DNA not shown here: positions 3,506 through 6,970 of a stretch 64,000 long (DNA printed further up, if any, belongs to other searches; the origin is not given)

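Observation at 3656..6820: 1054-aa single-polypeptide NuoF::GltD (NfnB/StnB-like) fusion with an extra N-terminal [2Fe-2S] domain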

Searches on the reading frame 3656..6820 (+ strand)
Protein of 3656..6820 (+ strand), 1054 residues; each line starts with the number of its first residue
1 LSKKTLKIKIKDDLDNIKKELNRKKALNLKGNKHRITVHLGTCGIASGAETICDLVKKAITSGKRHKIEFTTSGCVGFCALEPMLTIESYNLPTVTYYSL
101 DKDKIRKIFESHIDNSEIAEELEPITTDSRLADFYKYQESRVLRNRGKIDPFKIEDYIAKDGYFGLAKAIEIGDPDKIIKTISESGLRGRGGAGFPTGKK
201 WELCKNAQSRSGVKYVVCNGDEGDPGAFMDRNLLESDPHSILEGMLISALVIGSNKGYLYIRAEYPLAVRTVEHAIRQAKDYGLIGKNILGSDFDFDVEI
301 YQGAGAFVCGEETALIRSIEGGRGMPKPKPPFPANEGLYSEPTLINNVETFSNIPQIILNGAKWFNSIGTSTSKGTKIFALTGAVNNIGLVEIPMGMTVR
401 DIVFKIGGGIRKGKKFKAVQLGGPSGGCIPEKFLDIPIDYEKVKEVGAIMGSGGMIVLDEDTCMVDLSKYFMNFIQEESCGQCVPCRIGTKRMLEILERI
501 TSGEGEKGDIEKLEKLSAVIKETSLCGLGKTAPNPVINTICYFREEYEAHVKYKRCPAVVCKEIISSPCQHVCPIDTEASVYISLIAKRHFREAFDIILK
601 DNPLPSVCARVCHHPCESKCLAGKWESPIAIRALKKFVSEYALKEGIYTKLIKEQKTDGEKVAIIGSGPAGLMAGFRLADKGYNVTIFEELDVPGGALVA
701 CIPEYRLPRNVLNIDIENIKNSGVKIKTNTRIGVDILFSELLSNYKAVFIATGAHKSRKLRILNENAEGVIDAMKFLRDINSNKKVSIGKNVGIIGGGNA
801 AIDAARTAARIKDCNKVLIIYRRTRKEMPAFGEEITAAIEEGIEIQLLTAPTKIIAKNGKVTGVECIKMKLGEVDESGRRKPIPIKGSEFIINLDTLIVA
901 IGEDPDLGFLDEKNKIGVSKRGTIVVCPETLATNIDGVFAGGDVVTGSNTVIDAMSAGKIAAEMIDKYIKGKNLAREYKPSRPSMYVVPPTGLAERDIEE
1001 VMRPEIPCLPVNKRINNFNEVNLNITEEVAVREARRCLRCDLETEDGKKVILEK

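Call 5: search_protein_families(library=pfam, proteins=[window:3656-6817:+], max_evalue=0.01)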
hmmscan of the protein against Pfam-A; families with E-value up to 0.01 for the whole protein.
window:3656-6817:+ (1054 aa): 16 families
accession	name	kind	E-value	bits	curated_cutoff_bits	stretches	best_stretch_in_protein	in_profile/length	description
PF01512.22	Complex1_51K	-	2.2e-47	161.1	31.2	1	182-355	1-149/150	Nuo51 FMN-binding domain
PF10589.14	NADH_4Fe-4S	-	3.6e-34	116.9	23.5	1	467-550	2-85/85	NADH-ubiquinone oxidoreductase-F iron-sulfur binding region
PF07992.20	Pyr_redox_2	-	8.4e-33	114.5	26.1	1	661-958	2-291/291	Pyridine nucleotide-disulphide oxidoreductase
PF14691.11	Fer4_20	-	4.3e-24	84.9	25.8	2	546-646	14-112/113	Dihydroprymidine dehydrogenase domain II, 4Fe-4S cluster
PF13738.12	Pyr_redox_3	-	6.9e-13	48.9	30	1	746-942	126-305/305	Pyridine nucleotide-disulphide oxidoreductase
PF00070.33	Pyr_redox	-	2.1e-08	35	22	1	792-865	2-78/82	Pyridine nucleotide-disulphide oxidoreductase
PF13450.12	NAD_binding_8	-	6.7e-08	33.1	21.9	1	664-697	1-34/68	NAD(P)-binding Rossmann-like domain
PF00890.30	FAD_binding_2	-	1.2e-06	28.4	20.4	1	662-871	2-185/414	FAD binding domain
PF12831.13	FAD_oxidored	-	5.1e-06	26.5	27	1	662-701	2-41/416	FAD dependent oxidoreductase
PF10531.15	SLBB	-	1.2e-05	25.5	27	1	379-427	2-53/55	SLBB domain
PF03486.20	HI0933_like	-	2.7e-05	24.2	50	1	661-695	2-36/244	HI0933-like protein Rossmann domain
PF22461.2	SLBB_2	-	3.4e-05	24.3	27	1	378-424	2-49/79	SLBB domain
PF01266.30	DAO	-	0.00028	20.9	27.9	1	661-697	1-38/353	FAD dependent oxidoreductase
PF01946.23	Thi4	-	0.00035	20.3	26.2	1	658-697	19-56/235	Thi4 family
PF01494.25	FAD_binding_3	-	0.00052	19.8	22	1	661-691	3-33/349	FAD binding domain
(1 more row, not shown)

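Call 6: search_protein_families(library=ncbifam, proteins=[window:3656-6817:+], max_evalue=0.001)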
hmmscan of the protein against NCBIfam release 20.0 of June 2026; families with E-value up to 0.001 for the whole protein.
window:3656-6817:+ (1054 aa): 63 families (the best 25 are shown)
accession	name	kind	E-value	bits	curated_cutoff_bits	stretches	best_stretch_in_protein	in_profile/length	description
TIGR01959.1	nuoF_fam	equivalog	1.2e-147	491.6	558.65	1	150-551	10-410/410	NADH-quinone oxidoreductase subunit NuoF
NF009410.0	PRK12771.1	subfamily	2.1e-141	472.3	516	1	520-1040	4-511/566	NAD(P)-binding protein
NF009454.0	PRK12814.1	equivalog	4.6e-126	421.8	916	1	566-1046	101-578/657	putative NADPH-dependent glutamate synthase small subunit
NF008436.0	PRK11278.1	equivalog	7.5e-120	400.8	749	1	144-556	17-431/448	NADH-quinone oxidoreductase subunit NuoF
NF010120.0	PRK13596.1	equivalog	1.3e-116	389.7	389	1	141-555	7-421/433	NADH-quinone oxidoreductase subunit NuoF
NF009414.0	PRK12778.1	equivalog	7.4e-115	384.9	1103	2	560-971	330-751/752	bifunctional dihydroorotate dehydrogenase B NAD binding subunit/NADPH-dependent glutamate synthase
TIGR01316.1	gltA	equivalog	1.4e-110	370.2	471.75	2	549-969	21-449/449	NADPH-dependent glutamate synthase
TIGR03315.1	Se_ygfK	equivalog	9.8e-102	341.1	835.3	1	561-1041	439-887/1012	putative selenate reductase subunit YgfK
NF010590.0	PRK13984.1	equivalog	1.9e-91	307.1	946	1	567-972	196-609/611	putative oxidoreductase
TIGR01318.1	gltD_gamma_fam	subfamily_domain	5e-82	275.9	482.95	1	547-969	33-465/467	glutamate synthase, small subunit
NF009413.0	PRK12775.1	equivalog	9.9e-82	275.2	1895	1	560-970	332-755/1006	putative trifunctional 2-polyprenylphenol hydroxylase/glutamate synthase subunit beta/ferritin domain-containing protein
NF009408.0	PRK12769.1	equivalog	7.9e-79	265.5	1003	1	548-972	219-654/659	formate-dependent uric acid utilization protein AegA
NF009409.0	PRK12770.1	subfamily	4.5e-73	246.4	343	1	653-976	12-357/360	putative glutamate synthase subunit beta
NF009415.0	PRK12779.1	equivalog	1.4e-68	231.7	1519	1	570-969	211-626/944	putative bifunctional glutamate synthase subunit beta/2-polyprenylphenol hydroxylase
TIGR01317.1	GOGAT_sm_gam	subfamily_domain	3.3e-66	224.1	447.7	1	559-972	42-481/485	glutamate synthase small subunit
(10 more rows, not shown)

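Call 10: find_homologous_proteins(query=window:3656-6817:+, max_evalue=1e-10)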
Query window:3656-6817:+ (1054 aa): 8000 proteins with E <= 1e-10 among 8000 candidates; the best 120 are listed.
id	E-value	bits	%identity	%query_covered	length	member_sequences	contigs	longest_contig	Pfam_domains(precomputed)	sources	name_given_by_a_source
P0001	0.0e+0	2242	93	100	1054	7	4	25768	PF13450.13,PF07992.21,PF00070.34,PF03486.21,PF12831.14,PF10531.16,PF01266.31,PF10589.15,PF14691.12,PF00890.31,PF13738.13,PF01512.23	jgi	jgi:NADH-quinone oxidoreductase subunit F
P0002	0.0e+0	2081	85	100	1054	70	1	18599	PF10531.16,PF10589.15,PF13450.13,PF14691.12,PF07992.21,PF00070.34,PF13738.13,PF01512.23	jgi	jgi:NADH-quinone oxidoreductase subunit F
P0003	0.0e+0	2022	84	100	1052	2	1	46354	PF10531.16,PF10589.15,PF13450.13,PF14691.12,PF00890.31,PF07992.21,PF00070.34,PF13738.13,PF01512.23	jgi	-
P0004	0.0e+0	1994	82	100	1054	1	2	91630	PF10531.16,PF10589.15,PF13450.13,PF14691.12,PF07992.21,PF00070.34,PF13738.13,PF01512.23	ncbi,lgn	-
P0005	0.0e+0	1978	81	100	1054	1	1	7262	PF10531.16,PF10589.15,PF13450.13,PF14691.12,PF07992.21,PF00070.34,PF13738.13,PF01512.23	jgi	-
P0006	0.0e+0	1908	79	98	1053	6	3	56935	PF01266.31,PF10589.15,PF01593.31,PF13450.13,PF14691.12,PF00890.31,PF07992.21,PF00070.34,PF13738.13,PF01512.23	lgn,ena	-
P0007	0.0e+0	1880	78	100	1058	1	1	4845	PF01946.24,PF10531.16,PF01266.31,PF10589.15,PF13450.13,PF14691.12,PF07992.21,PF00070.34,PF13738.13,PF01512.23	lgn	-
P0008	0.0e+0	1872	77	100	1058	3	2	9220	PF10531.16,PF01266.31,PF10589.15,PF13450.13,PF14691.12,PF00890.31,PF07992.21,PF00070.34,PF13738.13,PF01512.23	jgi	jgi:NADH-quinone oxidoreductase subunit F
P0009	0.0e+0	1871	77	100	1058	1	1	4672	PF01266.31,PF10589.15,PF13450.13,PF14691.12,PF07992.21,PF00070.34,PF13738.13,PF01512.23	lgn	-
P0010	0.0e+0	1779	74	100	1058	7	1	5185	PF01266.31,PF10589.15,PF13450.13,PF14691.12,PF07992.21,PF00070.34,PF13738.13,PF01512.23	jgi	-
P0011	0.0e+0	1770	74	99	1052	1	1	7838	PF10531.16,PF01266.31,PF10589.15,PF13450.13,PF14691.12,PF07992.21,PF00070.34,PF13738.13,PF01257.26,PF01512.23,PF12831.14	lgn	-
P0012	0.0e+0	1757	73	100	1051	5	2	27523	PF10589.15,PF13450.13,PF14691.12,PF07992.21,PF00070.34,PF13738.13,PF01512.23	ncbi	ncbi:MAG: NADH-quinone oxidoreductase subunit NuoF [Candidatus Humimicrobiaceae bacterium]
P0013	0.0e+0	1753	72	100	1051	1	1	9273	PF10589.15,PF13450.13,PF14691.12,PF07992.21,PF00070.34,PF13738.13,PF01512.23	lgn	-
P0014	0.0e+0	1732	72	100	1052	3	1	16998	PF01946.24,PF10589.15,PF13450.13,PF14691.12,PF07992.21,PF00070.34,PF13738.13,PF01512.23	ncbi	ncbi:MAG: NADH-quinone oxidoreductase subunit NuoF [Candidatus Humimicrobiaceae bacterium]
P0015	0.0e+0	1725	72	98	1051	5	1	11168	PF10589.15,PF13450.13,PF14691.12,PF07992.21,PF00070.34,PF13738.13,PF01512.23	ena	-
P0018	0.0e+0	1661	71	96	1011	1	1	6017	PF13450.13,PF07992.21,PF00070.34,PF01946.24,PF10531.16,PF01266.31,PF10589.15,PF01593.31,PF14691.12,PF00890.31,PF13738.13,PF22461.3,PF01512.23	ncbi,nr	ncbi:MAG: NADH-quinone oxidoreductase subunit NuoF [Actinobacteria bacterium]|nr:NADH-quinone oxidor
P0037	0.0e+0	1289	55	99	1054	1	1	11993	PF01946.24,PF10531.16,PF01266.31,PF10589.15,PF13450.13,PF14691.12,PF07992.21,PF00070.34,PF13738.13,PF01257.26,PF01512.23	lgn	-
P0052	0.0e+0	1183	51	99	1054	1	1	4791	PF13450.13,PF07992.21,PF00070.34,PF03486.21,PF12831.14,PF10531.16,PF01266.31,PF10589.15,PF14691.12,PF00890.31,PF13738.13,PF01262.28,PF01512.23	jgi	jgi:NADH-quinone oxidoreductase subunit F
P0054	0.0e+0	1177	51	99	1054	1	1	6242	PF13450.13,PF07992.21,PF00070.34,PF03486.21,PF01494.26,PF12831.14,PF01946.24,PF10531.16,PF01266.31,PF10589.15,PF14691.12,PF00890.31,PF13738.13,PF01262.28,PF01512.23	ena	-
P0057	0.0e+0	1174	51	99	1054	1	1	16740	PF13450.13,PF07992.21,PF00070.34,PF03486.21,PF12831.14,PF01266.31,PF10589.15,PF14691.12,PF00890.31,PF13738.13,PF01262.28,PF01512.23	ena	-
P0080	0.0e+0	1145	51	96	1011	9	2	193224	PF13450.13,PF07992.21,PF00070.34,PF03486.21,PF01257.26,PF12831.14,PF01946.24,PF01266.31,PF10589.15,PF14691.12,PF00890.31,PF13738.13,PF01512.23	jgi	jgi:NADH-quinone oxidoreductase subunit F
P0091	0.0e+0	1137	48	99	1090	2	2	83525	PF01946.24,PF10531.16,PF10589.15,PF13450.13,PF14691.12,PF07992.21,PF00070.34,PF13738.13,PF01262.28,PF01512.23,PF12831.14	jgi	jgi:NADH-quinone oxidoreductase subunit F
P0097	0.0e+0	1135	51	96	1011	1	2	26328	PF13450.13,PF07992.21,PF00070.34,PF03486.21,PF01257.26,PF12831.14,PF01266.31,PF10589.15,PF01593.31,PF14691.12,PF00890.31,PF13738.13,PF01512.23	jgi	jgi:NADH-quinone oxidoreductase subunit F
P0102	0.0e+0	1133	51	96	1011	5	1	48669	PF13450.13,PF07992.21,PF00070.34,PF03486.21,PF01257.26,PF12831.14,PF01946.24,PF01266.31,PF10589.15,PF14691.12,PF13738.13,PF01512.23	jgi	-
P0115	0.0e+0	1128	50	96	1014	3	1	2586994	PF13450.13,PF07992.21,PF00070.34,PF01257.26,PF12831.14,PF01946.24,PF01266.31,PF10589.15,PF14691.12,PF00890.31,PF13738.13,PF01512.23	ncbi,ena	-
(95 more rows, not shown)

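Call 12: search_solved_structures(query=window:3656-6817:+, max_evalue=1e-10)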
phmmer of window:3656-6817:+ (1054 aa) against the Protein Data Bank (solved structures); distinct sequences matched with E-value up to 1e-10: 75 (the best 60 are shown).
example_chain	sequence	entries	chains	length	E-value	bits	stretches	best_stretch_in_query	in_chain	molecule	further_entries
7t2r_B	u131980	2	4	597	8.1e-196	656.2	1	36-566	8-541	NiFe hydrogenase subunit B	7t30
8oh5_B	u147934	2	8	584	2.4e-194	651.3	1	35-566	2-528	NAD-reducing hydrogenase subunit HoxF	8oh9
7q4v_B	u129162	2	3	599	5.8e-193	646.7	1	37-566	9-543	Iron hydrogenase HydB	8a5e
9bov_B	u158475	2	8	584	8.7e-190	636.2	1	35-566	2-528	NADH dehydrogenase (Quinone)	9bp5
9n5u_B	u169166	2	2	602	3.6e-188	630.9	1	36-566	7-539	NfnB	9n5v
8a6t_B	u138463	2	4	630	1.4e-186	625.6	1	68-565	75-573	Electron bifurcating hydrogenase subunit HydB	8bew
7q4w_B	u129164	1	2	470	7.2e-184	616.6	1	154-566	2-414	Iron hydrogenase HydB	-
9mqx_B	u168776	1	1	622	3.8e-170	571.2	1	31-566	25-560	NADH:ubiquinone oxidoreductase, NADH-binding (51 kD) subunit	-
7p5h_B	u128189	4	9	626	8.6e-163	546.8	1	66-562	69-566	Fe-hydrogenase, subunit beta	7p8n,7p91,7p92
6vw7_B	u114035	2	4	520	3.8e-119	402.4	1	42-547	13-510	NAD-dependent formate dehydrogenase beta subunit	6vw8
9bov_A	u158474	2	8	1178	1.1e-116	394.2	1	567-1041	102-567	Molybdopterin oxidoreductase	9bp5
7p61_F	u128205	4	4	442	1.5e-112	380.6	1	145-553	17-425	NADH-quinone oxidoreductase subunit F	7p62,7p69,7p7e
9q8i_F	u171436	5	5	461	1.5e-112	380.6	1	144-553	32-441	NADH-quinone oxidoreductase subunit F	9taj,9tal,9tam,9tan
7awt_F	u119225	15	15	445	1.5e-112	380.5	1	145-553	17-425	NADH-quinone oxidoreductase subunit F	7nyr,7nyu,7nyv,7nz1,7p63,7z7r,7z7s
7p64_F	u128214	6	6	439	1.5e-112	380.5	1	146-553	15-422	NADH-quinone oxidoreductase subunit F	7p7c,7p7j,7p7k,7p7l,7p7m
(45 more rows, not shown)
